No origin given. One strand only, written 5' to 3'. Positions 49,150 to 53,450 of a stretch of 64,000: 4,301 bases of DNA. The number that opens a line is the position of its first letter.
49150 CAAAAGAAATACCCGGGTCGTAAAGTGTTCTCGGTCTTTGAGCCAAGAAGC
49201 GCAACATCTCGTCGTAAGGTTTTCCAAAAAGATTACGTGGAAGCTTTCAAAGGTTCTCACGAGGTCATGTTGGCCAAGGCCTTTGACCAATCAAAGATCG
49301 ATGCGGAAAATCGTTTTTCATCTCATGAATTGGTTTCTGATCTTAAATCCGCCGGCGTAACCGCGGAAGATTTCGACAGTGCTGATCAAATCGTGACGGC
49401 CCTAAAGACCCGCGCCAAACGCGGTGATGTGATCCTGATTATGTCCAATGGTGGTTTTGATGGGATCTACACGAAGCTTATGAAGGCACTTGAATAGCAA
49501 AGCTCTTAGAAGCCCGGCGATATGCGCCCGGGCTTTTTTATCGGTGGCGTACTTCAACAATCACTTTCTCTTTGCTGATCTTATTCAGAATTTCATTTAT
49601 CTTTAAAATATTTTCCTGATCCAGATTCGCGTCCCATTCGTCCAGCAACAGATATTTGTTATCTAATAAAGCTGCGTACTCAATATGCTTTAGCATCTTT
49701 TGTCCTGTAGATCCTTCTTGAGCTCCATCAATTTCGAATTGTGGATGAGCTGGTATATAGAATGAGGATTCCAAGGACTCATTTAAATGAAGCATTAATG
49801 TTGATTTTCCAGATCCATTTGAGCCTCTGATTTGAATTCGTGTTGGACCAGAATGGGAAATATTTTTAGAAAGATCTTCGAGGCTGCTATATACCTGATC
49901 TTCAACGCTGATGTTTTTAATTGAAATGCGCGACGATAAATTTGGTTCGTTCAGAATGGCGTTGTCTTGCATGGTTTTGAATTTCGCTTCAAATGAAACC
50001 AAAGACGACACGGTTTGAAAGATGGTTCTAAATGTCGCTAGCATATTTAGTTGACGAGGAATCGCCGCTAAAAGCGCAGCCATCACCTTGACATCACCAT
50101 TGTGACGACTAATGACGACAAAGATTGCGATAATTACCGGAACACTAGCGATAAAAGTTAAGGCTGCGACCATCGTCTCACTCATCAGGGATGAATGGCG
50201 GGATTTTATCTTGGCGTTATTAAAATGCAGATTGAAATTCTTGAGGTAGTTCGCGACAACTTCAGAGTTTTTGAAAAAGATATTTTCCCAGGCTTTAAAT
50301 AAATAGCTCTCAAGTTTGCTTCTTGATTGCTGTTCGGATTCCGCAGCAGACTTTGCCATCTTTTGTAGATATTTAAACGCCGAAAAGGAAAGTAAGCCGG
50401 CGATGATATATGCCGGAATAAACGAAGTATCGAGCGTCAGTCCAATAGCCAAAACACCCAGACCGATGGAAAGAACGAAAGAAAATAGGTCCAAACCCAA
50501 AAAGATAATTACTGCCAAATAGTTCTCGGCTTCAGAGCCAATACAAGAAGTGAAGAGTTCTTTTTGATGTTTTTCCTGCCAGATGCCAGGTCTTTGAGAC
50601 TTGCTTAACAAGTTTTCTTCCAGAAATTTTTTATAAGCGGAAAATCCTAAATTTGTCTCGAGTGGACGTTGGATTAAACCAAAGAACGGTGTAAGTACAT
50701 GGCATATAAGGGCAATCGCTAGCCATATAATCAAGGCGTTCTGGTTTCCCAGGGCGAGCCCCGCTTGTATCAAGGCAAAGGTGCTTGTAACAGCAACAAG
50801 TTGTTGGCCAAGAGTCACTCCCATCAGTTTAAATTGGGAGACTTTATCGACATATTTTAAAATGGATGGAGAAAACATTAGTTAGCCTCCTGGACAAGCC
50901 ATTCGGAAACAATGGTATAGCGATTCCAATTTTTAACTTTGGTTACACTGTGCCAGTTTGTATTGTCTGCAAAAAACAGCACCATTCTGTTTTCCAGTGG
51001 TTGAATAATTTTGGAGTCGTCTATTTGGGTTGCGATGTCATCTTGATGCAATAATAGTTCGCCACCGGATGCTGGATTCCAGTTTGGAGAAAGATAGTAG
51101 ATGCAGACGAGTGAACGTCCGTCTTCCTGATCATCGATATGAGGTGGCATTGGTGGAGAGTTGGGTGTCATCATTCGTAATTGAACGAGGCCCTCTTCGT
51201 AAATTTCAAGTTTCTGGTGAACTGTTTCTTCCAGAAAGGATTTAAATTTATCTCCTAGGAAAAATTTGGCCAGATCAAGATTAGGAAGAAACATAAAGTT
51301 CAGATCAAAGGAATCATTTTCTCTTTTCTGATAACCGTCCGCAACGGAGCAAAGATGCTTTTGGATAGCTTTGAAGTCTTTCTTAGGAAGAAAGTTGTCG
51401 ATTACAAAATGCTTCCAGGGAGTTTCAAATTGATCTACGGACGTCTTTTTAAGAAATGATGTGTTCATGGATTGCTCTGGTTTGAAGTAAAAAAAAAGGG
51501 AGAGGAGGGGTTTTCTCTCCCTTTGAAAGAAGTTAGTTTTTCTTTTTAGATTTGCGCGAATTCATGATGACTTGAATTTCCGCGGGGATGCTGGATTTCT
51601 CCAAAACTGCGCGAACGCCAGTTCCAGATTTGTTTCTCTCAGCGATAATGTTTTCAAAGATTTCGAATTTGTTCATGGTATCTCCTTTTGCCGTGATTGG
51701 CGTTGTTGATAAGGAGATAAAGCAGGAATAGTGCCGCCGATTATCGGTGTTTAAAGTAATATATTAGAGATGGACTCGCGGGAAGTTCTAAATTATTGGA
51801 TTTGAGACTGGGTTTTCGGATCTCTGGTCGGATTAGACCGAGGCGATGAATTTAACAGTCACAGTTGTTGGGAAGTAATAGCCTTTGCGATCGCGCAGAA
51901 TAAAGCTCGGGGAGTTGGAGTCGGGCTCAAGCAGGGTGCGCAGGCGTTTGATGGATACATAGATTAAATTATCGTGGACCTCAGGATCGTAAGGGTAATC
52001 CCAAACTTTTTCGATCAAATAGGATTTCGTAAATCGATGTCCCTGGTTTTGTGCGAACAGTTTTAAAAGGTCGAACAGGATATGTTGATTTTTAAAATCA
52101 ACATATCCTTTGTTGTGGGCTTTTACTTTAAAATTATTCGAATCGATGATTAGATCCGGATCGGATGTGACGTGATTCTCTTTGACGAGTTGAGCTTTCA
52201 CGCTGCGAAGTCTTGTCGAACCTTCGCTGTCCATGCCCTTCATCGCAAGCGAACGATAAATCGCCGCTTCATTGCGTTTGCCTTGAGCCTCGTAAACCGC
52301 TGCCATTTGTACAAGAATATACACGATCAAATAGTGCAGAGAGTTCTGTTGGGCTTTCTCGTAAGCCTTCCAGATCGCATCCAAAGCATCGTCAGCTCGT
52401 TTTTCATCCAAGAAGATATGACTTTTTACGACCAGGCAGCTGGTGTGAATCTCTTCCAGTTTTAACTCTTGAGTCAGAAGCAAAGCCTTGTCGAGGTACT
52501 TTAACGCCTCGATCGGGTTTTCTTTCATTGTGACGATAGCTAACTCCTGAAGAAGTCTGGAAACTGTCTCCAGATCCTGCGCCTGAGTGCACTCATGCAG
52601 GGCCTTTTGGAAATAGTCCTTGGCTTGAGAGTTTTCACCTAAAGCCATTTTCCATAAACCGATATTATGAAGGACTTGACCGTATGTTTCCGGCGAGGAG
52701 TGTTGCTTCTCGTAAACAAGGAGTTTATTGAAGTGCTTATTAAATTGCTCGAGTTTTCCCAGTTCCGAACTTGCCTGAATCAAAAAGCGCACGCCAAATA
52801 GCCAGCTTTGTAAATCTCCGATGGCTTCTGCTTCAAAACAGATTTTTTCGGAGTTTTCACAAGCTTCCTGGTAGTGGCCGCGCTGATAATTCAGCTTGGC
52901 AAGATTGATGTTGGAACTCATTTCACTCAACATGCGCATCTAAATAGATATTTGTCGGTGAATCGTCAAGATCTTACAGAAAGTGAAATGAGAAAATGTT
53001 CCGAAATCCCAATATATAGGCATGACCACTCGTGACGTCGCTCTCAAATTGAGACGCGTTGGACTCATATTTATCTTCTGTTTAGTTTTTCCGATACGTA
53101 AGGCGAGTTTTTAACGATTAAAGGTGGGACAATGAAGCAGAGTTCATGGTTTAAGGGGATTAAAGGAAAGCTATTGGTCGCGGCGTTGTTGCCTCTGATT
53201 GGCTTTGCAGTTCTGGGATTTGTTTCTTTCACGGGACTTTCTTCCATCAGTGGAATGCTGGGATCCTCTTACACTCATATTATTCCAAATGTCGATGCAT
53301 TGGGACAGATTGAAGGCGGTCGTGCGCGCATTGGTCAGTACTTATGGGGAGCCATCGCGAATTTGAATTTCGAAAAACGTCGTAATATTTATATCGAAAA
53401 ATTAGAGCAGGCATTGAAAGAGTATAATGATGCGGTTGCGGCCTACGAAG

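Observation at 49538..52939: RiPP-like or modified-peptide signalling cassette: TPR-wHTH regulator, 47-aa peptide, 2OG-Fe(II) oxygenase, ABC exporter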

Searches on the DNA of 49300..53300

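Call 79: search_rna_families(source=window, start=49300, end=53300, threshold=evalue, max_evalue=1)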
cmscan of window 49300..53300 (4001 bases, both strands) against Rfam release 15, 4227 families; matches with E-value up to 1: 1.
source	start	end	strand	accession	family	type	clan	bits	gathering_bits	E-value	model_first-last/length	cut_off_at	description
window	52065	52183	-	RF02453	ncr952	Gene; sRNA;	-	19.7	100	0.31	1-143/143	no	Bacillus sRNA ncr952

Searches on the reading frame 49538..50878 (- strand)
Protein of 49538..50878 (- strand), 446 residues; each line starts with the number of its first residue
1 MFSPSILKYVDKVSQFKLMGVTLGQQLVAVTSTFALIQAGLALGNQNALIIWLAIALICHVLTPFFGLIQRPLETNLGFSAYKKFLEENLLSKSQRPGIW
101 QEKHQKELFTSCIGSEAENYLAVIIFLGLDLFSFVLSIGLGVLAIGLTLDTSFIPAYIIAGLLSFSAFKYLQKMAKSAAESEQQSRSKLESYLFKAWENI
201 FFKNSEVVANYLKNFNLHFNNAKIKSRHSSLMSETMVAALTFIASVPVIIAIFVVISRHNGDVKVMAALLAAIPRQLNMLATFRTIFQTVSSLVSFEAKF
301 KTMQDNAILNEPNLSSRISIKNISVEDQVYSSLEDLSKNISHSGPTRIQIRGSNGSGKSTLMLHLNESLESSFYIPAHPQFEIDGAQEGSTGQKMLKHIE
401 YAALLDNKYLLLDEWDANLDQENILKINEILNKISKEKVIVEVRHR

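Call 3: search_protein_families(library=pfam, proteins=[window:49538-50878:-], max_evalue=0.1)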
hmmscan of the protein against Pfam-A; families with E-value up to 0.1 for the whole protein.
window:49538-50878:- (446 aa): 7 families
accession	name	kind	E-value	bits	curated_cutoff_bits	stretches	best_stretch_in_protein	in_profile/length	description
PF00005.33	ABC_tran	-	0.00011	23.3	25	1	346-368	12-34/137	ABC transporter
PF02463.25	SMC_N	-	0.00042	20.3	40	0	410-438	162-191/220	RecF/RecN/SMC N terminal domain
PF13191.12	AAA_16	-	0.012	16.6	32.6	1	331-379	10-53/167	AAA ATPase domain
PF00910.28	RNA_helicase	-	0.019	15.9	21.5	1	348-442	1-83/105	RNA helicase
PF13173.12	AAA_14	-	0.022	15.2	27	1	349-418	6-74/129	AAA domain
PF13555.12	AAA_29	-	0.046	13.9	27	1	347-362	24-39/61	P-loop containing region of AAA domain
PF25199.1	nSTAND_NTPase5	-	0.074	13.3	34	0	324-365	23-61/145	Novel STAND NTPase 5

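Call 4: search_protein_families(library=ncbifam, proteins=[window:49538-50878:-], max_evalue=0.1)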
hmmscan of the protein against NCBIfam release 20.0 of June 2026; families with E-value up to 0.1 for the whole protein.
window:49538-50878:- (446 aa): 59 families (the best 25 are shown)
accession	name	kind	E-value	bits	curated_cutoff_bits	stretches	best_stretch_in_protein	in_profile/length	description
NF045998.1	cleave_ABC_plasm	equivalog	5e-11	41.6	500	2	47-370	190-518/673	Mbov_0121 family peptidase domain-containing ABC transporter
TIGR03375.1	type_I_sec_LssB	subfamily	1.6e-10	39.9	693.1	2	142-362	282-510/696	type I secretion system permease/ATPase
NF050039.1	sacti_exp_GggC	equivalog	4.9e-09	35.9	750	2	135-362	132-359/511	streptosactin export ABC transporter GggC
TIGR01166.1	cbiO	subfamily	1.9e-08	34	211.8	2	334-370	9-43/190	cobalt ABC transporter, ATP-binding protein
NF008364.0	PRK11160.1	equivalog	1.2e-07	30.8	630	1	131-366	146-387/575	heme ABC transporter ATP-binding protein/permease CydC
TIGR01846.1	type_I_sec_HlyB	subfamily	6.9e-07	27.9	725.55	2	306-388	444-521/694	type I secretion system permease/ATPase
NF000355.4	ribo_prot_ABC_F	equivalog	1.7e-06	27.2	380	1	310-370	306-364/499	ribosomal protection-like ABC-F family protein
TIGR03411.1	urea_trans_UrtD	equivalog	3.2e-06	27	304.1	1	386-445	141-200/242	urea ABC transporter ATP-binding protein UrtD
TIGR02203.1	MsbA_lipidA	equivalog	3.2e-06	25.9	602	1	201-365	209-379/572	lipid A export permease/ATP-binding protein MsbA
NF050066.1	LPSTprtrPglK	equivalog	5.9e-06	25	1000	1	384-446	480-542/558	BC-type lipopolysaccharide transporter PglK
TIGR04521.1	ECF_ATPase_2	equivalog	9.9e-06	24.8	330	1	332-369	20-55/279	energy-coupling factor transporter ATPase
TIGR04520.1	ECF_ATPase_1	equivalog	1.2e-05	24.8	315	1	328-369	13-52/269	energy-coupling factor transporter ATPase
NF010170.0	PRK13651.1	equivalog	3.4e-05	22.9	432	0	390-445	167-223/308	cobalt transporter ATP-binding subunit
TIGR01978.1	sufC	equivalog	3.6e-05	23.3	212.8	1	319-366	2-47/243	Fe-S cluster assembly ATPase SufC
NF040873.1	AztA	equivalog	3.7e-05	23.4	220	1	333-364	8-37/191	zinc ABC transporter ATP-binding protein AztA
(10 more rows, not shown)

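Call 81: search_protein_families(library=padloc, proteins=[window:49538-50878:-], max_evalue=0.01)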
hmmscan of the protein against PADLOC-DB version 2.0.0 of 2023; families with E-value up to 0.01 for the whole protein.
window:49538-50878:- (446 aa): 3 families
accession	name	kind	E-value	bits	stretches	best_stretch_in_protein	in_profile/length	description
PDLC04135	mad3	-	1.6e-10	39.1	1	390-441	265-318/374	mads_3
PDLC02335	AbiLi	-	0.0022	15.1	0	191-432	138-221/326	AbiLi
PDLC04140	mad8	-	0.008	13.7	0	344-371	26-53/314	mads_8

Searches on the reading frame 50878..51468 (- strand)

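Call 3: search_protein_families(library=pfam, proteins=[window:50878-51468:-], max_evalue=0.1)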
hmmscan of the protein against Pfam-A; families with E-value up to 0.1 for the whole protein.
window:50878-51468:- (196 aa): 3 families
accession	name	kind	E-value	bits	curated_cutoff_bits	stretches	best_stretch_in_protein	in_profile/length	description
PF13640.12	2OG-FeII_Oxy_3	-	4.8e-14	53.5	27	1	107-187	12-94/98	2OG-Fe(II) oxygenase superfamily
PF13661.12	2OG-FeII_Oxy_4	-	3.6e-12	47.1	27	1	112-191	16-97/98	2OG-Fe(II) oxygenase superfamily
PF10014.15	2OG-Fe_Oxy_2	-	0.00052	20.2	23.1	1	114-180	117-177/192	2OG-Fe dioxygenase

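Call 4: search_protein_families(library=ncbifam, proteins=[window:50878-51468:-], max_evalue=0.1)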
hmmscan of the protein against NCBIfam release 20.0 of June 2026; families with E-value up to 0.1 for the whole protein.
window:50878-51468:- (196 aa): 2 families
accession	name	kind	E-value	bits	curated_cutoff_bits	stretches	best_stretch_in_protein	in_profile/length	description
NF041706.1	2OG_matur_YhhC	equivalog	1.7e-12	47.4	150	1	15-188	4-178/182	cyclophane-containing peptide 2OG-Fe(II) oxygenase YhhC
NF052475.1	2OG-Fe_FlmC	exception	8.1e-06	26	240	1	20-186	12-174/181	FlmC family 2OG-Fe(II) oxygenase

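Call 81: search_protein_families(library=padloc, proteins=[window:50878-51468:-], max_evalue=0.01)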
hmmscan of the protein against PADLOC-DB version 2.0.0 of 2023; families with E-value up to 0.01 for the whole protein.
window:50878-51468:- (196 aa): 1 family
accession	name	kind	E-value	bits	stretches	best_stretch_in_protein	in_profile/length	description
PDLC01653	2OG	-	2.9e-13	48.5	1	106-187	11-77/81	"CAS-I,CAS-II,CAS-III,CAS-IV,CAS-V,CAS-VI; associated"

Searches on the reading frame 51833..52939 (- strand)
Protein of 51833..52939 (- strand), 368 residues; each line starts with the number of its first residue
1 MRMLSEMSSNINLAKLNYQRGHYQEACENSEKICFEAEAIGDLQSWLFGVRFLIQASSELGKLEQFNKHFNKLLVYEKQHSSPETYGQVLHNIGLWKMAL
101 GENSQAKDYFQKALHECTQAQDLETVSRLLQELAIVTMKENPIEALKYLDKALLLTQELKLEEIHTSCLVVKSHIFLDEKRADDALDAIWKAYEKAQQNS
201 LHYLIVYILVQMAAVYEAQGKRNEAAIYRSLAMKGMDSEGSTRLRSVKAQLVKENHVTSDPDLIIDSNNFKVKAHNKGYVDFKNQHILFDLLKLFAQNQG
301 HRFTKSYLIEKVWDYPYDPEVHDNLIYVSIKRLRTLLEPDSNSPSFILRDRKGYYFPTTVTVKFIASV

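Call 3: search_protein_families(library=pfam, proteins=[window:51833-52939:-], max_evalue=0.1)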
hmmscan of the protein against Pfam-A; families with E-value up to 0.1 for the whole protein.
window:51833-52939:- (368 aa): 9 families
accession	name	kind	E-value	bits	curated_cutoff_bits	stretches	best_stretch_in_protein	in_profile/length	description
PF00486.34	Trans_reg_C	-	4.6e-13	49.5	26.2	1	289-354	11-75/77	Transcriptional regulatory protein, C terminal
PF13424.12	TPR_12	-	6.6e-08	33.1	30.1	1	88-153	4-72/77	Tetratricopeptide repeat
PF07719.23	TPR_2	-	6.7e-07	29.4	27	1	89-114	3-28/34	Tetratricopeptide repeat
PF13374.12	TPR_10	-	5.3e-06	26.7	27.5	0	90-115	5-30/42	Tetratricopeptide repeat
PF17874.7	TPR_MalT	-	0.00023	21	45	1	87-226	40-181/336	MalT-like TPR region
PF13174.12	TPR_6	-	0.002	19.1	26.3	0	89-114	2-27/33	Tetratricopeptide repeat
PF13371.12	TPR_9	-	0.0049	17.3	35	0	94-131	36-73/73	Tetratricopeptide repeat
PF00515.34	TPR_1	-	0.056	13.7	27.8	0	90-114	4-28/34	Tetratricopeptide repeat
PF13181.12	TPR_8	-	0.06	14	25.7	0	88-114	2-28/34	Tetratricopeptide repeat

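Call 4: search_protein_families(library=ncbifam, proteins=[window:51833-52939:-], max_evalue=0.1)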
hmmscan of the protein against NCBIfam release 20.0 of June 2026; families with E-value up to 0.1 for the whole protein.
window:51833-52939:- (368 aa): 23 families
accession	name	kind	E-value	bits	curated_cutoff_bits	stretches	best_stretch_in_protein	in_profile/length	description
NF045944.1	ResRegRpaBCyano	equivalog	8.9e-11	41.6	330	1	252-356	125-227/229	response regulator transcription factor RpaB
NF040689.1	MtrAB_MtrA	equivalog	1.8e-09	37.3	300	1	242-349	111-210/219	MtrAB system response regulator MtrA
NF040534.1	resp_reg_YycF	equivalog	2.1e-09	37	340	1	260-356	135-227/231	response regulator YycF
NF053854.1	RespRegPhoBBctds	equivalog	1.7e-06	27.6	270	1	251-356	126-224/225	two-component system response regulator PhoB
TIGR01387.1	cztR_silR_copR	subfamily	5.1e-06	26.3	279.2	1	248-341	111-203/218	heavy metal response regulator transcription factor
TIGR02154.1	PhoB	equivalog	2.4e-05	23.7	296.2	1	257-342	131-211/226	phosphate regulon transcriptional regulator PhoB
NF007346.1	PRK09836.1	equivalog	3.2e-05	23.8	420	1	243-342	115-207/227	copper/silver response regulator transcription factor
NF041733.1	resp_reg_CseB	equivalog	4.2e-05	23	350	1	252-335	131-209/228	two-component system response regulator CseB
NF007982.1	PRK10710.1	equivalog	4.5e-05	23.1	380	1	251-347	125-217/235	envelope stress response regulator BaeR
NF033117.2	vanR_ACDEGLN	exception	5.2e-05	22.9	350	1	252-347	125-215/226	VanR-ABDEGLN family response regulator transcription factor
NF053520.1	HK_Porph_FimS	equivalog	6.1e-05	21.5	600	1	15-226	55-264/618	sensor histidine kinase FimS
NF053720.1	NsdA_fam_reg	subfamily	8.6e-05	22.2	75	1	144-226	219-301/432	NsdA family TPR-like regulatory protein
NF010430.0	PRK13856.1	equivalog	0.00056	19.7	344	1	317-364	187-235/241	two-component response regulator VirG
NF007540.1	PRK10153.1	equivalog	0.0024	16.8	400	1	288-347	33-90/516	lysine decarboxylation/transport transcriptional activator CadC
NF007820.0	PRK10529.1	equivalog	0.0043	16.5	325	1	261-354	132-221/225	two-component system response regulator KdpE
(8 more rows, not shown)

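Call 81: search_protein_families(library=padloc, proteins=[window:51833-52939:-], max_evalue=0.01)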
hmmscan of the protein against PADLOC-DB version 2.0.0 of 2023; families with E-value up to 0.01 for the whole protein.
window:51833-52939:- (368 aa): 2 families
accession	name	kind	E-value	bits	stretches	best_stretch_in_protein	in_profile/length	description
PDLC01169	TPR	-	1.1e-05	22.9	1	89-169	151-221/252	TPR repeats containing protein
PDLC01171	TPR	-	0.00067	16.8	1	18-169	82-219/504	TPR repeats containing protein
